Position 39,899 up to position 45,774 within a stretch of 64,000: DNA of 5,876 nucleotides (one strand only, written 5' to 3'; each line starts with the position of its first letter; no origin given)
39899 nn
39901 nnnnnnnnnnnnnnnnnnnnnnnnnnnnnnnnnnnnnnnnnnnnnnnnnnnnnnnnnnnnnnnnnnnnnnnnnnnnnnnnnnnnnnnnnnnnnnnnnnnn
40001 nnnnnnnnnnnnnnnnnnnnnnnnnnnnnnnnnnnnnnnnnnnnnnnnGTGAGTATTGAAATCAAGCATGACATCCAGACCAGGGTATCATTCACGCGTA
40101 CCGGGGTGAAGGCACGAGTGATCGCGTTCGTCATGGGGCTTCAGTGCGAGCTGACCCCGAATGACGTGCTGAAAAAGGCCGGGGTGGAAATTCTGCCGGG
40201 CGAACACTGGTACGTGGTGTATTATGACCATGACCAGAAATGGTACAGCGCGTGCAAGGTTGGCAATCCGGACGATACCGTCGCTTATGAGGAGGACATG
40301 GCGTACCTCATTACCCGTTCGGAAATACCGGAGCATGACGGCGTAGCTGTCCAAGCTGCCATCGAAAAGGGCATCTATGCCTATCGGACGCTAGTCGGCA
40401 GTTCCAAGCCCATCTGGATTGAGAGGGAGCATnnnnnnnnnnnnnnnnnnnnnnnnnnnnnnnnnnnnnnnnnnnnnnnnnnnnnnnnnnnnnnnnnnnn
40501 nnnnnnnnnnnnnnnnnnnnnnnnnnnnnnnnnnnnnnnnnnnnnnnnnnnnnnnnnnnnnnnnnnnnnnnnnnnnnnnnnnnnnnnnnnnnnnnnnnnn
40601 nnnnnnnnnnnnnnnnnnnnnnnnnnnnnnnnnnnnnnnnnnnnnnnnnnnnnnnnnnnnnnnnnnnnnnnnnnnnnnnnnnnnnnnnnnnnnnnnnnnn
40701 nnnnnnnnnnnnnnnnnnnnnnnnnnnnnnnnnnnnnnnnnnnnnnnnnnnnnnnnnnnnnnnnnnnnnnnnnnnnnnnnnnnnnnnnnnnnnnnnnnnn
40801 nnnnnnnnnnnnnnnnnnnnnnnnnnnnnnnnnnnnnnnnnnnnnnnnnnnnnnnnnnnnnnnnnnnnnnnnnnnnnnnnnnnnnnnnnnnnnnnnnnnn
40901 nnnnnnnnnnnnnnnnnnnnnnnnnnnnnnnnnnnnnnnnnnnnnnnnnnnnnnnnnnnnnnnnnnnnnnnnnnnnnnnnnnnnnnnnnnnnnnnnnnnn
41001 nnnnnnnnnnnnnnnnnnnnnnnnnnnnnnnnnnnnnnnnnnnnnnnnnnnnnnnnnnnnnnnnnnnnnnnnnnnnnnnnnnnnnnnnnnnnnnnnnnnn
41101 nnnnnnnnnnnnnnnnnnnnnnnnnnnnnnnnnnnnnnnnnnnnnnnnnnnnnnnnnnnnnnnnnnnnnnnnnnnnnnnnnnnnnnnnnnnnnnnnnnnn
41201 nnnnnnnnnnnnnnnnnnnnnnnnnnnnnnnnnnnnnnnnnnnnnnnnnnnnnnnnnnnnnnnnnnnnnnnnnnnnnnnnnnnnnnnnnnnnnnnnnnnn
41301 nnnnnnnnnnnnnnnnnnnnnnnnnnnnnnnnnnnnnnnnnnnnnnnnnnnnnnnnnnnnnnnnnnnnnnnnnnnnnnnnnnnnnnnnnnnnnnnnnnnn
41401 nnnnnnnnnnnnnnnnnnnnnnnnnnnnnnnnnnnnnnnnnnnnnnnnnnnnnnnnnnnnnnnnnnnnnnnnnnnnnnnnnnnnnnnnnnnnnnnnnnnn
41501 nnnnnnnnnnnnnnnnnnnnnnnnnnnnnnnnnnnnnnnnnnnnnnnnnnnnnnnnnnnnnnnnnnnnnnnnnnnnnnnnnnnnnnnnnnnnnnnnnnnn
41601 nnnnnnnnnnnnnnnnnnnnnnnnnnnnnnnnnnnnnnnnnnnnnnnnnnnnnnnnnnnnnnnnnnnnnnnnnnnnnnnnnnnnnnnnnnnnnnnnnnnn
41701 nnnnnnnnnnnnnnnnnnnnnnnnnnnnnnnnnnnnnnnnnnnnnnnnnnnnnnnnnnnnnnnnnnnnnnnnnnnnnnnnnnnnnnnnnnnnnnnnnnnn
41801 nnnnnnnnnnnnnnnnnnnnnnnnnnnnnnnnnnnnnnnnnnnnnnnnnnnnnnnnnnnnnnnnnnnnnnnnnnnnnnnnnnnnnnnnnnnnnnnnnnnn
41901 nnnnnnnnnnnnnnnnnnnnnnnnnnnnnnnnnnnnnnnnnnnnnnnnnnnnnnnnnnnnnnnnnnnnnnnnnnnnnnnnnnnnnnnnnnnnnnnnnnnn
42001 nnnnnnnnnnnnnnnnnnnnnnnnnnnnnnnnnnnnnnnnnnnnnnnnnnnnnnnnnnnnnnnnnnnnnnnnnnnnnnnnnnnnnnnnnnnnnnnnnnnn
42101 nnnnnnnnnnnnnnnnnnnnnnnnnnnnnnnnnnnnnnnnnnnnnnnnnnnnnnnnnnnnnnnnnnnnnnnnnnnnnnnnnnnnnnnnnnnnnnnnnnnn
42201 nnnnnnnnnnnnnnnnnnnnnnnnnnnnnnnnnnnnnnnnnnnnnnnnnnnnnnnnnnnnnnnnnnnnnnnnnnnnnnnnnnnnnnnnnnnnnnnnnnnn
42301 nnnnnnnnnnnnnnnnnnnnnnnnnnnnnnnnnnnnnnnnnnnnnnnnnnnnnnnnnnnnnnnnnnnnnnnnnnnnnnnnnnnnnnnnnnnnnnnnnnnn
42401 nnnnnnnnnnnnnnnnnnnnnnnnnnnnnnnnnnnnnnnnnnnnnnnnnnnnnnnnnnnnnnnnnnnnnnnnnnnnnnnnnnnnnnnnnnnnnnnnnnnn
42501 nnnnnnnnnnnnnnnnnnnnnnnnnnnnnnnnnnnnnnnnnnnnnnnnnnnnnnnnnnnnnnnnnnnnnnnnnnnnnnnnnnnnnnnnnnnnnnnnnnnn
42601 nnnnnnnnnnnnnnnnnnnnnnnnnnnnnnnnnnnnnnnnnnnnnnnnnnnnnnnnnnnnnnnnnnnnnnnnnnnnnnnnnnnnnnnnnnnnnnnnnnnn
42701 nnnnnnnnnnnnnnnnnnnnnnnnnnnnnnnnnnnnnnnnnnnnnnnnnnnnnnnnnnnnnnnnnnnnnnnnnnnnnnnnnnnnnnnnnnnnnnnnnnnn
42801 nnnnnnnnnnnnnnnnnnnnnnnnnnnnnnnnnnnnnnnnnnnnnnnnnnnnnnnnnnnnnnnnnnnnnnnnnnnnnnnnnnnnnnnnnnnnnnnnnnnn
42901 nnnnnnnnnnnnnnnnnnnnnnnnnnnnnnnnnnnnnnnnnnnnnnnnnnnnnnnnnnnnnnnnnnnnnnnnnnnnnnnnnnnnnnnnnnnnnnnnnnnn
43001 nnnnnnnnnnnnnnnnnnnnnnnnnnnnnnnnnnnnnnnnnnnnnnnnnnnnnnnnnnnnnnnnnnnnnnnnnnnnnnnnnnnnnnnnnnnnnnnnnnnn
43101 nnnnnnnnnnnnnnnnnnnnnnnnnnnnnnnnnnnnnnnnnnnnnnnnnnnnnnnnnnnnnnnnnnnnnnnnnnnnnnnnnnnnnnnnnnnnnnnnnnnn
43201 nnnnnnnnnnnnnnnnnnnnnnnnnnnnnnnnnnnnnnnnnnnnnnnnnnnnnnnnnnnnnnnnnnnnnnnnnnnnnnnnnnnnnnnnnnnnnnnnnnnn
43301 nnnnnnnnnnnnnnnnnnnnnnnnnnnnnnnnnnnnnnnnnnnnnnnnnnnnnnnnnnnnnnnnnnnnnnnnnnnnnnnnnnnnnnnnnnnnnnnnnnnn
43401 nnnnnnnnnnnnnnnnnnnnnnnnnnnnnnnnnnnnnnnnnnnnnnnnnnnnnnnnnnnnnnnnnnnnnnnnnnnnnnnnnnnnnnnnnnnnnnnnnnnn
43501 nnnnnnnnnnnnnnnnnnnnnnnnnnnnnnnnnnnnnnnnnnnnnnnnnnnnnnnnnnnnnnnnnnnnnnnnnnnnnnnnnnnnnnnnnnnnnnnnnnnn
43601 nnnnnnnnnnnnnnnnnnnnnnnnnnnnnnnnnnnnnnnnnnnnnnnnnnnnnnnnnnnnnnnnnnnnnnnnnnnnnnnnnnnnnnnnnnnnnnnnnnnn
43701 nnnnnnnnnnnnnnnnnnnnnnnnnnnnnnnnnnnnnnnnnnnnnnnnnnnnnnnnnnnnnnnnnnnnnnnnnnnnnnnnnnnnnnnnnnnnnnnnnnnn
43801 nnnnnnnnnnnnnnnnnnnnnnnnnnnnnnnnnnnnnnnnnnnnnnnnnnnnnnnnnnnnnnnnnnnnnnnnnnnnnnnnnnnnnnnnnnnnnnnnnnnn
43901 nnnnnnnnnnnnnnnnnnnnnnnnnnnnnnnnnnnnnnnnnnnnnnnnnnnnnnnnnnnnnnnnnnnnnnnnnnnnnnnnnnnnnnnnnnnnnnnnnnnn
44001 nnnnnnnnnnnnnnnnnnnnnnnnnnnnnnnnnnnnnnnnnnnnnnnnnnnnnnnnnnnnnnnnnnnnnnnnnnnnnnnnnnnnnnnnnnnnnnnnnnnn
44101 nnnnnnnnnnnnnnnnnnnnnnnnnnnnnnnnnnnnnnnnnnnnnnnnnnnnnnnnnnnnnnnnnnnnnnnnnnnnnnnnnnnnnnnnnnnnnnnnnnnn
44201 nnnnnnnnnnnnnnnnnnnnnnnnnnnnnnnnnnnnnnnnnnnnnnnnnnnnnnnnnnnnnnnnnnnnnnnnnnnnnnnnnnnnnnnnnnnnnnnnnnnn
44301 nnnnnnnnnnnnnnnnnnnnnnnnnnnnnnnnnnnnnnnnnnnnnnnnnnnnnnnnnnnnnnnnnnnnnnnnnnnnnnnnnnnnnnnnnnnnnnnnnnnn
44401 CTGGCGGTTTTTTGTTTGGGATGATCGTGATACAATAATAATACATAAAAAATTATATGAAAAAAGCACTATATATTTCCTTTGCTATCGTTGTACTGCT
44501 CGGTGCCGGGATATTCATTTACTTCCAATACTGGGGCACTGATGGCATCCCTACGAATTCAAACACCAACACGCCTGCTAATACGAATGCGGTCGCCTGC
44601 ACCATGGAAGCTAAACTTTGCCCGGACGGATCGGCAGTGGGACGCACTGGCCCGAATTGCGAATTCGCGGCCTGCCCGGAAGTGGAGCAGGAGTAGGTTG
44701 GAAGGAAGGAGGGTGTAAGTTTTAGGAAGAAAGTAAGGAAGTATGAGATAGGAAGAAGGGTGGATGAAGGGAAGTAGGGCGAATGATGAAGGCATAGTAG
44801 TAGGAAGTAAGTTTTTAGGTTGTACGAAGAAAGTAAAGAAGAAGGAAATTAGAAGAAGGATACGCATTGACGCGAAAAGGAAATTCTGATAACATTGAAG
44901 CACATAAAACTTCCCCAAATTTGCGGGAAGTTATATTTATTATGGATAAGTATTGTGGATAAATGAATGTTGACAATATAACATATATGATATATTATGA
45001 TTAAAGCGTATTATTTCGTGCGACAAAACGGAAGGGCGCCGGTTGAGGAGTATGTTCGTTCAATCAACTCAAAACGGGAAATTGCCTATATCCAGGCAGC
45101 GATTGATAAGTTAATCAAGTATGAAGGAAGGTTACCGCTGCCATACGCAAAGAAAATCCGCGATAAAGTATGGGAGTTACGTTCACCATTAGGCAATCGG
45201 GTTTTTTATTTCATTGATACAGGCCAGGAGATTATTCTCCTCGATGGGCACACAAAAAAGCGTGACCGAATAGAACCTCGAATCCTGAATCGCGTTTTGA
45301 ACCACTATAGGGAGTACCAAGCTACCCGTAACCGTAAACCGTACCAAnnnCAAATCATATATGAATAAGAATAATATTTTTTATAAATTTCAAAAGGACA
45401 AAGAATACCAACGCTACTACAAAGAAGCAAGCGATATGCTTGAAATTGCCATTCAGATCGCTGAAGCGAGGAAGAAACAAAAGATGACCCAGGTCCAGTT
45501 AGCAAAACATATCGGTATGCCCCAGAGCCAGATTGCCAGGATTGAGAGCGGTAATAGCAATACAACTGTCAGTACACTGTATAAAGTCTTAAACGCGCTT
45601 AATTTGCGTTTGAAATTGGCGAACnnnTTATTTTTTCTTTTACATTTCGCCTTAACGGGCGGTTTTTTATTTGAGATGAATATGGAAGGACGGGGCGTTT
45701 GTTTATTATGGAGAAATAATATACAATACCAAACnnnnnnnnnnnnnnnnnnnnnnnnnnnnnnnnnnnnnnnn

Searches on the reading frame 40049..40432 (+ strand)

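Call 43: search_protein_families(library=pfam, proteins=[window:40049-40432:+], max_evalue=0.01)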
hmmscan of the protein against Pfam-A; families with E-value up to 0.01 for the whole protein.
window:40049-40432:+ (128 aa): 0 families

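Call 48: search_protein_families(library=padloc, proteins=[window:40049-40432:+], max_evalue=0.01)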
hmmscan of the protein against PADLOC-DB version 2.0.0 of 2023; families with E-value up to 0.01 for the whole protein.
window:40049-40432:+ (128 aa): 0 families

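Call 49: search_protein_families(library=ncbifam, proteins=[window:40049-40432:+], max_evalue=1)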
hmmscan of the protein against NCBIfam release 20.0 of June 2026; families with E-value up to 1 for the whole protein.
window:40049-40432:+ (128 aa): 1 family
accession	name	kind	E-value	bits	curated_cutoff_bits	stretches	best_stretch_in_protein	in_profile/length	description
TIGR03604.1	TOMM_cyclo_SagD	subfamily_domain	0.057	12.3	219.25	1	7-75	185-252/377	thiazole/oxazole-forming peptide maturase, SagD family component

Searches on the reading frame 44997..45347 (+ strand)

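Call 48: search_protein_families(library=padloc, proteins=[window:44997-45347:+], max_evalue=0.01)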
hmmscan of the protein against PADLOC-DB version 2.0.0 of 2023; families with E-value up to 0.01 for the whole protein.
window:44997-45347:+ (117 aa): 1 family
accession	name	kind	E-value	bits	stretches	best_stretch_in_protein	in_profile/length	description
PDLC03886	NsnC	-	0.00026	18.5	1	6-108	182-290/293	-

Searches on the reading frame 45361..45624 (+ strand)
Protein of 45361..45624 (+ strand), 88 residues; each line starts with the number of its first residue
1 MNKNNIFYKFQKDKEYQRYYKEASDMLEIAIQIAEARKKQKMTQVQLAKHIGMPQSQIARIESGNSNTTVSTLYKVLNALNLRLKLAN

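Call 48: search_protein_families(library=padloc, proteins=[window:45361-45624:+], max_evalue=0.01)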
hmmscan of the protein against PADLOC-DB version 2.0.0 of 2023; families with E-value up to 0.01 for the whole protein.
window:45361-45624:+ (88 aa): 24 families
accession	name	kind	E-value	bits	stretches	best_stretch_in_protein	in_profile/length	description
PDLC02926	HTH_VI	-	4.3e-10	37.7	1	33-85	6-58/92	-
PDLC04760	PDC-M64C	-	9.4e-09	33.5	1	3-84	3-82/93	-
PDLC04758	PDC-M64B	-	7.2e-07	27.7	1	2-84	4-86/123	-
PDLC03952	RmrA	-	2.4e-06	24.6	1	27-81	21-75/395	-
PDLC03949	RmrA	-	2.5e-06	24.6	1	32-83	6-57/363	-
PDLC03947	RmrA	-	8.5e-06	22.8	1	30-84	13-67/383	-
PDLC04142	capH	-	2e-05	23.6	1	32-81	10-59/103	capH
PDLC04759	PDC-M64B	-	2.5e-05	22.3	1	21-76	19-74/135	-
PDLC03946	RmrA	-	2.8e-05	21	1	33-82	7-56/357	-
PDLC03665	Control_protein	-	3.6e-05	21.9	1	32-84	12-65/77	control protein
PDLC03951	RmrA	-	8.9e-05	19.6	1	32-83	12-63/400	-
PDLC04761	PDC-M64C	-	0.00012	20.6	1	14-84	20-89/100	-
PDLC04775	PDC-M69A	-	0.00013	20.4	1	28-82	7-61/113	-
PDLC03948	RmrA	-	0.00015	18.8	1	32-82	12-62/397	-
PDLC03954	RmrA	-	0.00018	18.6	1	33-83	15-65/380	-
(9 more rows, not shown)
